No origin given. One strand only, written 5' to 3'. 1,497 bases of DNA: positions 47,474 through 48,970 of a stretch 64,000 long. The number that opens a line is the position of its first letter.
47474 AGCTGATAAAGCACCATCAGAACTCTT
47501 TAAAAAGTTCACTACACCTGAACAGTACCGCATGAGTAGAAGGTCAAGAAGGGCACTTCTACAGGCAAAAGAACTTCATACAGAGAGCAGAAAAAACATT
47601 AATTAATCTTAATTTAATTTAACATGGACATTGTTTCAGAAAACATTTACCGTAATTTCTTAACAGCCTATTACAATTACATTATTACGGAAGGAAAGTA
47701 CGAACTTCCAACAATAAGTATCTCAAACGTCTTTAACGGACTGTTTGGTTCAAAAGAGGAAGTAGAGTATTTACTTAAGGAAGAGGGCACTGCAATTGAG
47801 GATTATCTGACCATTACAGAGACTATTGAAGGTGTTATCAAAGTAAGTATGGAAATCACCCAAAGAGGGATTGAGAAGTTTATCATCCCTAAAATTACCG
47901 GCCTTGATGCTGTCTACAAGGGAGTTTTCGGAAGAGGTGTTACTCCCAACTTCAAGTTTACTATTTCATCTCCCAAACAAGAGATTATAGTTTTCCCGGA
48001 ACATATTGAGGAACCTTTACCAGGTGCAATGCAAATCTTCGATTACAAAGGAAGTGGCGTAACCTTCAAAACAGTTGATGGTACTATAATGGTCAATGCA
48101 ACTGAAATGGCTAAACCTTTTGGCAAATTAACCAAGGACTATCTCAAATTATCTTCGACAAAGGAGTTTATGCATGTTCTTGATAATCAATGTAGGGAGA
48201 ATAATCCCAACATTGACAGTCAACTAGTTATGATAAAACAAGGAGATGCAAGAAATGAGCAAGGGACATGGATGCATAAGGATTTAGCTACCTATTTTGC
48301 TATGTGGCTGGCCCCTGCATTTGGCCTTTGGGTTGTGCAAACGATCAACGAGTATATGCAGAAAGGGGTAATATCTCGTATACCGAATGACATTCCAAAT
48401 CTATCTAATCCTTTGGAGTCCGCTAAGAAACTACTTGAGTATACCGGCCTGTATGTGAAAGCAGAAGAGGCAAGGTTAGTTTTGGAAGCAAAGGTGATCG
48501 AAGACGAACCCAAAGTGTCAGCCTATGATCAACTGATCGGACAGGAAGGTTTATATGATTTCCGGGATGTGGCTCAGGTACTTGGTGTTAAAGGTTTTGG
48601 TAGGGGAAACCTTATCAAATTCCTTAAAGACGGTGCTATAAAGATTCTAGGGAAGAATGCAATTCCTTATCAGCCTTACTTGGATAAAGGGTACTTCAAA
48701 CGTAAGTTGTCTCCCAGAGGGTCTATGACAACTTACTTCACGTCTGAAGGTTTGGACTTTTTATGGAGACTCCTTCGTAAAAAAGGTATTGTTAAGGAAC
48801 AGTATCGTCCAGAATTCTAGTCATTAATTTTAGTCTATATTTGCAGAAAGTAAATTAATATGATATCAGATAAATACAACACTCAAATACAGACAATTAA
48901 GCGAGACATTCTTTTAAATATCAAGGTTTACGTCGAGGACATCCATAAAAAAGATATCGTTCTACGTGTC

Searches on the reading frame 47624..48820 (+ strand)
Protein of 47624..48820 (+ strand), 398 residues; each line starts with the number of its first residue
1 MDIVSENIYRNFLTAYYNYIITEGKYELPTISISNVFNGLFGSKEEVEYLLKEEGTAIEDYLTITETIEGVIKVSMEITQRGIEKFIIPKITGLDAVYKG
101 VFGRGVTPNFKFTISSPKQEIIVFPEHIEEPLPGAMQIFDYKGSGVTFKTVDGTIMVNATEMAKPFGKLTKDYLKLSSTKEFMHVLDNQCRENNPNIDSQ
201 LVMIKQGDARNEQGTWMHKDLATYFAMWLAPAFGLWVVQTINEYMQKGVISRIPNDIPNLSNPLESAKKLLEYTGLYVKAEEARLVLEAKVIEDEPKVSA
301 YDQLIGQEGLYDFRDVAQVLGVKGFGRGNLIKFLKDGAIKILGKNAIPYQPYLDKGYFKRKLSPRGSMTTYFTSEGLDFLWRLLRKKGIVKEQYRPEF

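Call 21: search_protein_families(library=phrogs, proteins=[window:47624-48820:+], max_evalue=0.00001)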
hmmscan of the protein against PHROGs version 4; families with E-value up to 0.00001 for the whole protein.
window:47624-48820:+ (398 aa): 6 families
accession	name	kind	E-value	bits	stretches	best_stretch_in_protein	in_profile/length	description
phrog_63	-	transcription regulation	5.3e-21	76.4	1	152-387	128-359/431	anti-repressor Ant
phrog_129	-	transcription regulation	2.4e-19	71.3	1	139-250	6-114/273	transcriptional regulator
phrog_130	-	transcription regulation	2.2e-14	54.3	1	278-390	289-414/480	anti-repressor Ant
phrog_2812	-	unknown function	3.1e-14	54.2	1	152-252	17-111/288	-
phrog_1136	-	unknown function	5.4e-13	50.2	1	153-247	18-106/244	-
phrog_13826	-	unknown function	3.5e-07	31.5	1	139-217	6-83/84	-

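Call 96: search_protein_families(library=pfam, proteins=[window:47624-48820:+], max_evalue=0.001)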
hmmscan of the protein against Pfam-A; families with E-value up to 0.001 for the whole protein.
window:47624-48820:+ (398 aa): 2 families
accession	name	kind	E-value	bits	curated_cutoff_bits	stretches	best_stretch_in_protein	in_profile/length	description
PF04383.19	KilA-N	-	1.9e-20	73.1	23.8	1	142-247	4-107/107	KilA-N domain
PF03374.19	ANT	-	3.4e-17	63.2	25.3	1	288-386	1-107/108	Phage antirepressor protein KilAC domain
